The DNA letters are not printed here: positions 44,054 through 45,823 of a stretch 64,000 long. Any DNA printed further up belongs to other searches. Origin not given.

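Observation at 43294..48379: Uncharacterised five-gene envelope module downstream of the regulator/repeat block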

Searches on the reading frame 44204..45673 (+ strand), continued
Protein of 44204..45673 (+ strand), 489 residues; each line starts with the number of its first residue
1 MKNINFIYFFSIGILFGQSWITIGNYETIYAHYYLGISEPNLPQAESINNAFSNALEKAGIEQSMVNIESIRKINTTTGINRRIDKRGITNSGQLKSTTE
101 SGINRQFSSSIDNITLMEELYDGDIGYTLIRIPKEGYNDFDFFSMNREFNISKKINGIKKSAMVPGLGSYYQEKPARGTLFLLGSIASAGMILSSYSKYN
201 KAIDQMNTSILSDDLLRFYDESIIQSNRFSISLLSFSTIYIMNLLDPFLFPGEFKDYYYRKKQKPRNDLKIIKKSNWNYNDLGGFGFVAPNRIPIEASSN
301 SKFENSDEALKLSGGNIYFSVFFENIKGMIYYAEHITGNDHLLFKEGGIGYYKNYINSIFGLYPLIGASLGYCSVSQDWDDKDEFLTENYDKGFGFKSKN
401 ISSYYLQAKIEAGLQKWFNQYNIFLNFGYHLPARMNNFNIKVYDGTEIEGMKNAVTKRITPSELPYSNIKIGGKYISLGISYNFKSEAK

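Call 89: list_cluster_members(proteins=[P0012, P0006, P0013, P0031, P0063, P0010, P0007, P0044, P0054, P0155])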
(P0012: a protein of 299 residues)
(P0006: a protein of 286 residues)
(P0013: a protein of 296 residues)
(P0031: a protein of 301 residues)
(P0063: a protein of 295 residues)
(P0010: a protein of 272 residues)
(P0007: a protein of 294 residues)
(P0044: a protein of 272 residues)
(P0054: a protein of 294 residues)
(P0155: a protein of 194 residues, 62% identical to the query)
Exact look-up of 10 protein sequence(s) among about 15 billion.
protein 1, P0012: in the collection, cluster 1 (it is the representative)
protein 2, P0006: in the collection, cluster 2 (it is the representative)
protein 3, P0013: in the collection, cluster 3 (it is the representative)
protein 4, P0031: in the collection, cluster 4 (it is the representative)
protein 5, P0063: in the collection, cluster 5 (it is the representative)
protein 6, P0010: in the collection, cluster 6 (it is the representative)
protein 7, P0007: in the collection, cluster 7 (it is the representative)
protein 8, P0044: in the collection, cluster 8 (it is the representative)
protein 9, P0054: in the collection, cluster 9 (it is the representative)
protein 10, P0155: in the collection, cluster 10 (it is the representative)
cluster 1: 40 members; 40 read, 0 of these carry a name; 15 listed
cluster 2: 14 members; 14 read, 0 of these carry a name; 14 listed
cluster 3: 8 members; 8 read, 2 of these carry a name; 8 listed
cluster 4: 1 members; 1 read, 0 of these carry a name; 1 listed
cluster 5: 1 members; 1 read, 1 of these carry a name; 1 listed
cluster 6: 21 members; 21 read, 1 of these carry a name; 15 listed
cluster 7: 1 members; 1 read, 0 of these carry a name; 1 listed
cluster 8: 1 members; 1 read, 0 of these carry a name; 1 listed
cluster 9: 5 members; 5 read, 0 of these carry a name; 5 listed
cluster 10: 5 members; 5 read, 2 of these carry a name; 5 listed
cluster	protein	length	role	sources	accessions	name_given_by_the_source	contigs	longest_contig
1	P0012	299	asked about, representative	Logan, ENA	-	-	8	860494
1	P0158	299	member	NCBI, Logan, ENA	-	-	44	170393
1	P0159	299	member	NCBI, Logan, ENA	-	-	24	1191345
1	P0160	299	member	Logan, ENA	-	-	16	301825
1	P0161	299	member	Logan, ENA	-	-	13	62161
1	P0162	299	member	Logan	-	-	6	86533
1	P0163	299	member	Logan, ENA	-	-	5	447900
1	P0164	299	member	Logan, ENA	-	-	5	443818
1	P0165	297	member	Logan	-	-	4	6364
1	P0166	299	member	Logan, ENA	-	-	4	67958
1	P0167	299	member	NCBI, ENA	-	-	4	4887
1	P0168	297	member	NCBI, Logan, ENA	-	-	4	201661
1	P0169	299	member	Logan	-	-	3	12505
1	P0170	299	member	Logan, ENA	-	-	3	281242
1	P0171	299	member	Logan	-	-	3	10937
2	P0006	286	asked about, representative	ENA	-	-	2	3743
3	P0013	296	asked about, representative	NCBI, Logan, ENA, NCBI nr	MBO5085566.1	MAG: hypothetical protein J6C18_11950 [Bacteroidaceae bacterium] | hypothetical protein [Bacteroidaceae bacterium]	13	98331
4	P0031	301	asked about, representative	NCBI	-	-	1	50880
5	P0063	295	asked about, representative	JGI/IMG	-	hypothetical protein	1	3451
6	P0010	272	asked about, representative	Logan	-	-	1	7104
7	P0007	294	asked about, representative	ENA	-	-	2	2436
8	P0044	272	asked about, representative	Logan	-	-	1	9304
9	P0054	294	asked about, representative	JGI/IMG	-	-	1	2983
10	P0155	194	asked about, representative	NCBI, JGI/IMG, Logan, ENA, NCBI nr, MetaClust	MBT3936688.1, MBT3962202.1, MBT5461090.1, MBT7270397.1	MAG: hypothetical protein HOK94_05535 [Candidatus Marinimicrobia bacterium] | hypothetical protein | hypothetical protein [Candidatus Neomarinimicrobiota bacterium]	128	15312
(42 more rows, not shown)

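Call 91: search_protein_families(library=pfam, alignment_id=A8, max_evalue=0.01)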
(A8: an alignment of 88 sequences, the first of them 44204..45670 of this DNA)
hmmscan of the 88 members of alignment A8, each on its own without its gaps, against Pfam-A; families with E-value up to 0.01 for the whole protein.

A. member 1, window:44204-45670:+ (489 aa): 0 families

B. families by the number of members that match (of 88 scanned): 25 families
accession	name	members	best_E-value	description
PF18935.5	DUF5683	81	5.6e-13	Family of unknown function (DUF5683)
PF08308.17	PEGA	10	7.8e-15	PEGA domain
PF03783.19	CsgG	5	1.1e-10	Curli production assembly/transport component CsgG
PF13036.11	LpoB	4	6.3e-08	Peptidoglycan-synthase activator LpoB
PF17680.6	FlgO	4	1.8e-06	FlgO protein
PF02169.21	LPP20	4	4.7e-06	LPP20 lipoprotein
PF13620.12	CarboxypepD_reg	4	0.001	Carboxypeptidase regulatory-like domain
PF13174.12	TPR_6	2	6.8e-07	Tetratricopeptide repeat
PF04052.18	TolB_N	2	1.5e-05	TolB amino-terminal domain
PF13432.12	TPR_16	2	1.5e-05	Tetratricopeptide repeat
PF20382.3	DUF6677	2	0.00095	Family of unknown function (DUF6677)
PF07719.23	TPR_2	2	0.0035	Tetratricopeptide repeat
PF14559.12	TPR_19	1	2.8e-06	Tetratricopeptide repeat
PF13428.12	TPR_14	1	5.4e-06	Tetratricopeptide repeat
PF20448.3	DUF6705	1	0.0011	Family of unknown function (DUF6705)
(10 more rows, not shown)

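Call 94: search_protein_families(library=pfam, proteins=[L030:498-1235:+, L034:1424-2062:+, L037:681-1307:+, L042:5422-6081:+, L063:1031-1642:+, L036:2966-3580:+, L044:1167-1769:+, L032:3534-4088:+, L031:862-1569:+], max_evalue=0.1)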
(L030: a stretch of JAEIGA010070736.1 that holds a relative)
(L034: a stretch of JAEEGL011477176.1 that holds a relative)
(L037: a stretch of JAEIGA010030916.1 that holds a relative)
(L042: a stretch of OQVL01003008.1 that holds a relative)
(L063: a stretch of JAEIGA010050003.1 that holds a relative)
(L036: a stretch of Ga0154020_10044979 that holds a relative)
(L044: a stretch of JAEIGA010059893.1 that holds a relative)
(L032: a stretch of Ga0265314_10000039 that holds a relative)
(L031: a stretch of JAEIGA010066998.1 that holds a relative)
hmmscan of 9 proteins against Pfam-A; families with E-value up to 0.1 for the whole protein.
L030:498-1235:+ (246 aa): 1 family
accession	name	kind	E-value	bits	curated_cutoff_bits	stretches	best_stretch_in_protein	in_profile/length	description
PF20153.4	DUF6535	-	0.062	13.6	23.9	0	8-62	34-87/177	Family of unknown function (DUF6535)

L034:1424-2062:+ (213 aa): 0 families

L037:681-1307:+ (209 aa): 1 family
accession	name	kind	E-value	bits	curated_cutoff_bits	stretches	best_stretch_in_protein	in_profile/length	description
PF13670.12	PepSY_2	-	0.005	17.2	24.3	1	7-70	5-67/83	Peptidase propeptide and YPEB domain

L042:5422-6081:+ (220 aa): 0 families

L063:1031-1642:+ (204 aa): 1 family
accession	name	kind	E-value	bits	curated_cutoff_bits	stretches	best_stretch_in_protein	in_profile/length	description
PF02169.21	LPP20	-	0.0015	19.3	25.9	1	64-153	17-92/97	LPP20 lipoprotein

L036:2966-3580:+ (205 aa): 0 families

L044:1167-1769:+ (201 aa): 1 family
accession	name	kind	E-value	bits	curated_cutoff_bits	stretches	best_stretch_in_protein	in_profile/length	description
PF16548.10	FlgT_N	-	0.0033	18.4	28.8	0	68-95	6-33/87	Flagellar assembly protein T, N-terminal domain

L032:3534-4088:+ (185 aa): 2 families
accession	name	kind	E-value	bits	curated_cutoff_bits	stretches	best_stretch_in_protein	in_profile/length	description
PF02169.21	LPP20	-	0.00012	22.8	25.9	1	34-139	1-94/97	LPP20 lipoprotein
PF13627.12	LptM_cons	-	0.048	14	27.3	1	9-23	3-17/23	LPS-assembly lipoprotein LptM, conserved region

L031:862-1569:+ (236 aa): 2 families
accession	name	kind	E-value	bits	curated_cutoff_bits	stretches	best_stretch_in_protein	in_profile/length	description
PF15807.10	MAP17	-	0.0078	16.7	29.6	1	5-65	40-106/122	Membrane-associated protein 117 kDa, PDZK1-interacting protein 1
PF20153.4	DUF6535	-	0.057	13.7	23.9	0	7-56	32-83/177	Family of unknown function (DUF6535)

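Call 95: search_protein_families(library=pfam, proteins=[L030:2159-4381:+, L037:2195-4015:+, L042:6990-9281:+, L035:3507-9365:+, L063:2936-4651:+, L036:785-2926:+, L032:284-2644:+, L034:3252-4823:+, L031:2526-3881:+], max_evalue=0.0001)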
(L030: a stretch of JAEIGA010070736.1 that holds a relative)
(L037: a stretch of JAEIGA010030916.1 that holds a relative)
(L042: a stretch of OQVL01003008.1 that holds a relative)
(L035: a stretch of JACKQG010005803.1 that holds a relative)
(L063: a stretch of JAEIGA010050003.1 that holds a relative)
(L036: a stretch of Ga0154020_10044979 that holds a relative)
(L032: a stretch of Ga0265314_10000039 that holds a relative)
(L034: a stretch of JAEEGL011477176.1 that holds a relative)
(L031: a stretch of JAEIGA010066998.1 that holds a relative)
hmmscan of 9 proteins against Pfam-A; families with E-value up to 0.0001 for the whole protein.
L030:2159-4381:+ (741 aa): 8 families
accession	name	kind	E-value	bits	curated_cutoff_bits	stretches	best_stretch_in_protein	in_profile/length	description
PF19190.6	BACON_2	-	6e-19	68.2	25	2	217-273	2-61/94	Viral BACON domain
PF13620.12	CarboxypepD_reg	-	3e-14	53.6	32.3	1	36-112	1-81/82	Carboxypeptidase regulatory-like domain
PF13715.12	CarbopepD_reg_2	-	3.7e-14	53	32.2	1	37-119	1-83/88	CarboxypepD_reg-like domain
PF13385.13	Laminin_G_3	-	6.7e-09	36.5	27.6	1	568-732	2-150/151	Concanavalin A-like lectin/glucanases superfamily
PF16656.11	Pur_ac_phosph_N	-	3e-08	34.5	30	0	368-409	56-93/93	Purple acid Phosphatase, N-terminal domain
PF25059.1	FN3_DSCAM-DSCAML_C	-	1.2e-06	29.1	39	0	374-410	46-80/89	DSCAM/DSCAML C-terminal Fn3-like domain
PF00041.27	fn3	-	3.3e-05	24.4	25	0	338-406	25-82/84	Fibronectin type III domain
PF22076.2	Cep192_D6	-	4.7e-05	24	35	0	215-304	2-100/101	Cep192 domain 6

L037:2195-4015:+ (607 aa): 5 families
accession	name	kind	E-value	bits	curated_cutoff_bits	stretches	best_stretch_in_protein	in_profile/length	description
PF13620.12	CarboxypepD_reg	-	3.4e-15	56.6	32.3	1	32-107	2-81/82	Carboxypeptidase regulatory-like domain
PF13715.12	CarbopepD_reg_2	-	5.8e-13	49.1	32.2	1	32-107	1-76/88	CarboxypepD_reg-like domain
PF19190.6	BACON_2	-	7.3e-09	35.9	25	1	114-199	4-91/94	Viral BACON domain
PF22076.2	Cep192_D6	-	8.2e-06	26.4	35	1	115-201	7-100/101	Cep192 domain 6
PF17802.7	SpaA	-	2.8e-05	24.6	23.1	1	33-101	4-80/91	Prealbumin-like fold domain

L042:6990-9281:+ (764 aa): 10 families
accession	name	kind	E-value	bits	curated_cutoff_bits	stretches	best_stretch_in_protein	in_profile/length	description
PF13620.12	CarboxypepD_reg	-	2e-15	57.3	32.3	1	43-119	1-81/82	Carboxypeptidase regulatory-like domain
PF13715.12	CarbopepD_reg_2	-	4.7e-15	55.8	32.2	1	44-121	1-78/88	CarboxypepD_reg-like domain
PF00041.27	fn3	-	1.9e-12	47.7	25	0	227-306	7-74/84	Fibronectin type III domain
PF19190.6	BACON_2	-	5.4e-12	45.9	25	1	126-205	2-86/94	Viral BACON domain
PF13385.13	Laminin_G_3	-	2.6e-10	41.1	27.6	1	588-757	3-151/151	Concanavalin A-like lectin/glucanases superfamily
PF16656.11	Pur_ac_phosph_N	-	1.3e-08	35.7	30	0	456-524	31-93/93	Purple acid Phosphatase, N-terminal domain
PF25059.1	FN3_DSCAM-DSCAML_C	-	4.1e-07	30.7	39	0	485-529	42-84/89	DSCAM/DSCAML C-terminal Fn3-like domain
PF17802.7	SpaA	-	8.8e-07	29.4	23.1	1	43-110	2-77/91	Prealbumin-like fold domain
PF17210.9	SdrD_B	-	5.3e-06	27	29.7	1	49-105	16-77/112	SdrD B-like domain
PF10179.15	NDNF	-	1.4e-05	25.5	27.3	0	386-406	91-111/127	Neuron-derived neurotrophic factor, first Fn(III) domain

L035:3507-9365:+ (1953 aa): 7 families
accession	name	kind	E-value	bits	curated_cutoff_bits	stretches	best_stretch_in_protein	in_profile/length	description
PF18911.6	PKD_4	-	2.1e-54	182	27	5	742-828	1-81/85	PKD domain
PF19190.6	BACON_2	-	7.2e-37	125.6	25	4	314-392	2-83/94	Viral BACON domain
PF00801.26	PKD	-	5.8e-26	90.7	23.5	0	935-1012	8-79/80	PKD domain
PF13620.12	CarboxypepD_reg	-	1.6e-16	60.9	32.3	1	37-113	2-82/82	Carboxypeptidase regulatory-like domain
PF22076.2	Cep192_D6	-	3.7e-13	50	35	1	217-300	5-96/101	Cep192 domain 6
PF07108.16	PipA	-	3.3e-11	43.5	25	0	1234-1285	91-138/200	PipA protein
PF13715.12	CarbopepD_reg_2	-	2.5e-10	40.7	32.2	1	37-113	1-77/88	CarboxypepD_reg-like domain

L063:2936-4651:+ (572 aa): 8 families
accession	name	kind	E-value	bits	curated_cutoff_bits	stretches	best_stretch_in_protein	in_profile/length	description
PF13620.12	CarboxypepD_reg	-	8.7e-16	58.5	32.3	1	28-102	2-80/82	Carboxypeptidase regulatory-like domain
PF19190.6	BACON_2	-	9.3e-16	58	25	2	112-194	2-84/94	Viral BACON domain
PF13715.12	CarbopepD_reg_2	-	1.5e-13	51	32.2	1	28-100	1-73/88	CarboxypepD_reg-like domain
PF22076.2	Cep192_D6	-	2.3e-08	34.6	35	0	110-182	2-77/101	Cep192 domain 6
PF09430.16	EMC7_beta-sandw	-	4.9e-07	30.4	26.6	1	39-113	5-80/122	ER membrane protein complex subunit 7, beta-sandwich domain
PF24507.1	Ig_CFAP65_4th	-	1.5e-05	25.7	27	0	130-171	2-44/76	CFAP65, fourth Ig-like domain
PF08308.17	PEGA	-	6.9e-05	23.1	20.8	0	66-104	30-68/71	PEGA domain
PF17802.7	SpaA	-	9e-05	23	23.1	0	33-92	8-75/91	Prealbumin-like fold domain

L036:785-2926:+ (714 aa): 6 families
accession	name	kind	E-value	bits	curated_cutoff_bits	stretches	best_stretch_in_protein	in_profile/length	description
PF19190.6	BACON_2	-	8.9e-17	61.2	25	2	216-301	2-87/94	Viral BACON domain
PF13620.12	CarboxypepD_reg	-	1.3e-15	58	32.3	1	34-111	1-82/82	Carboxypeptidase regulatory-like domain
PF00041.27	fn3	-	7.4e-11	42.6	25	1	322-404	9-83/84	Fibronectin type III domain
PF13715.12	CarbopepD_reg_2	-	1.6e-10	41.3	32.2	1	35-110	1-76/88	CarboxypepD_reg-like domain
PF22544.2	HYDIN_VesB_CFA65-like_Ig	-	2.3e-06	28.2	25.5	0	214-305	1-97/100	HYDIN/CFA65/VesB-like, Ig-like domain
PF22076.2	Cep192_D6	-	2.3e-06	28.2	35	0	226-305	14-100/101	Cep192 domain 6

L032:284-2644:+ (787 aa): 5 families
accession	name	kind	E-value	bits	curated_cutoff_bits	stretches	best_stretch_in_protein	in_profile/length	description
PF19190.6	BACON_2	-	9.1e-20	70.8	25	2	144-211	10-80/94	Viral BACON domain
PF00041.27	fn3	-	4.9e-11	43.1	25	1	234-312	2-76/84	Fibronectin type III domain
PF13004.13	BACON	-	1e-07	32.3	25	1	67-124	2-58/61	Putative binding domain, N-terminal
PF22076.2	Cep192_D6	-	2e-06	28.4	35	0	135-223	10-98/101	Cep192 domain 6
PF22544.2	HYDIN_VesB_CFA65-like_Ig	-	3.9e-05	24.3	25.5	0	134-216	1-88/100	HYDIN/CFA65/VesB-like, Ig-like domain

L034:3252-4823:+ (524 aa): 6 families
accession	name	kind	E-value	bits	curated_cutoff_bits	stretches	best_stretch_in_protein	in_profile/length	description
PF13620.12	CarboxypepD_reg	-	1e-14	55.1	32.3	1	31-107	1-79/82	Carboxypeptidase regulatory-like domain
PF13715.12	CarbopepD_reg_2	-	1.1e-11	45.1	32.2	1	32-117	1-84/88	CarboxypepD_reg-like domain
PF07603.17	Lcl_C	-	3.3e-11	43.9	34.9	1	431-520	19-116/117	Lcl C-terminal domain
PF00041.27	fn3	-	3.8e-07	30.7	25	0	317-401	2-74/84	Fibronectin type III domain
PF09430.16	EMC7_beta-sandw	-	2e-05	25.2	26.6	1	44-125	6-87/122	ER membrane protein complex subunit 7, beta-sandwich domain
PF19190.6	BACON_2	-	2.6e-05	24.5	25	0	129-211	9-91/94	Viral BACON domain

L031:2526-3881:+ (452 aa): 5 families
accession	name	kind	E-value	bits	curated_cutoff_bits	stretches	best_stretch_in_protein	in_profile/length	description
PF13620.12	CarboxypepD_reg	-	1.9e-15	57.4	32.3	1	30-99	2-75/82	Carboxypeptidase regulatory-like domain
PF13715.12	CarbopepD_reg_2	-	5.7e-13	49.1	32.2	1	30-96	1-67/88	CarboxypepD_reg-like domain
PF13385.13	Laminin_G_3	-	1.5e-10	41.9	27.6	1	280-444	3-150/151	Concanavalin A-like lectin/glucanases superfamily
PF19190.6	BACON_2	-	1.4e-09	38.2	25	1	117-204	5-92/94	Viral BACON domain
PF02973.23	Sialidase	-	5e-05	23.3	26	0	368-447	108-184/189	Sialidase, N-terminal domain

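Call 104: fold_search(model_id=the predicted structure, library=pdb)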
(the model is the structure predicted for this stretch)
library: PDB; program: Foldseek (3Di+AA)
matches with E <= 10: 887; with E <= 0.001: 1
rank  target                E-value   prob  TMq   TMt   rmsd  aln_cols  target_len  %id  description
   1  1p4t                  7.4e-04  1.00  0.23  0.60   7.3       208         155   11  Crystal structure of Neisserial surface protein A (NspA) (released 2003-07-22)
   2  3dzm_C                1.3e-03  1.00  0.23  0.49   7.8       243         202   10  Crystal structure of a major outer membrane protein from Thermus thermophilus HB27 (released 2008-12-23)
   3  2f1t_A                1.9e-03  1.00  0.21  0.46   8.2       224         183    8  Outer membrane protein OmpW (released 2006-01-24)
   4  3dzm_A                7.2e-03  0.97  0.20  0.39   8.6       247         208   11  Crystal structure of a major outer membrane protein from Thermus thermophilus HB27 (released 2008-12-23)
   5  3slj                  7.6e-03  0.80  0.15  0.22  15.9       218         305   12  Pre-cleavage Structure of the Autotransporter EspP - N1023A mutant (released 2011-11-16)
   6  3slo                  9.0e-03  0.77  0.15  0.22   9.9       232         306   12  Pre-cleavage Structure of the Autotransporter EspP - N1023D mutant (released 2011-11-16)
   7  1i78_A                1.0e-02  0.97  0.16  0.25  15.4       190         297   13  CRYSTAL STRUCTURE OF OUTER MEMBRANE PROTEASE OMPT FROM ESCHERICHIA COLI (released 2001-10-03)
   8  8a3u                  1.1e-02  0.44  0.15  0.18  26.9       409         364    8  Crystal structure of a chimeric LOV-Histidine kinase SB2F1 (symmetrical variant, trigonal form with short c-axis) (released 2023-12-20)
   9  4dcb_A                1.2e-02  0.80  0.16  0.24   8.9       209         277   12  Y. pestis Plasminogen Activator Pla in Complex with Human Plasminogen Activation Loop Peptide ALP11 (released 2012-06-06)
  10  9a32_MODEL_1_A        1.7e-02  0.10  0.10  0.12  33.1       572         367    8  Model of E. coli OmpC by in-cell photo-crosslinking MS and deep learning (released 2023-02-24)
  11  2x4m_C                1.8e-02  0.51  0.15  0.23  17.3       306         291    8  Yersinia Pestis Plasminogen Activator Pla (released 2010-07-28)
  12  9s3p_F                2.3e-02  0.12  0.09  0.10  27.1       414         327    8  Human carboxyhemoglobin bound to Staphylococcus aureus IsdH-N2N3 - 3IsdH(alpha2beta):Hbtet complex (released 2025-11-12)
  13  3wi4                  2.8e-02  0.12  0.09  0.13  23.4       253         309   11  Crystal structure of wild-type PorB from Neisseria meningitidis serogroup B (released 2014-01-01)
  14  7ufu_A                3.0e-02  0.12  0.09  0.06  19.7       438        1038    6  Cryo-EM Structure of Bl_Man38A nucleophile mutant in complex with mannose at 2.7 A (released 2022-11-16)
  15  2x4m_A                3.1e-02  0.57  0.15  0.23  17.3       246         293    9  Yersinia Pestis Plasminogen Activator Pla (released 2010-07-28)
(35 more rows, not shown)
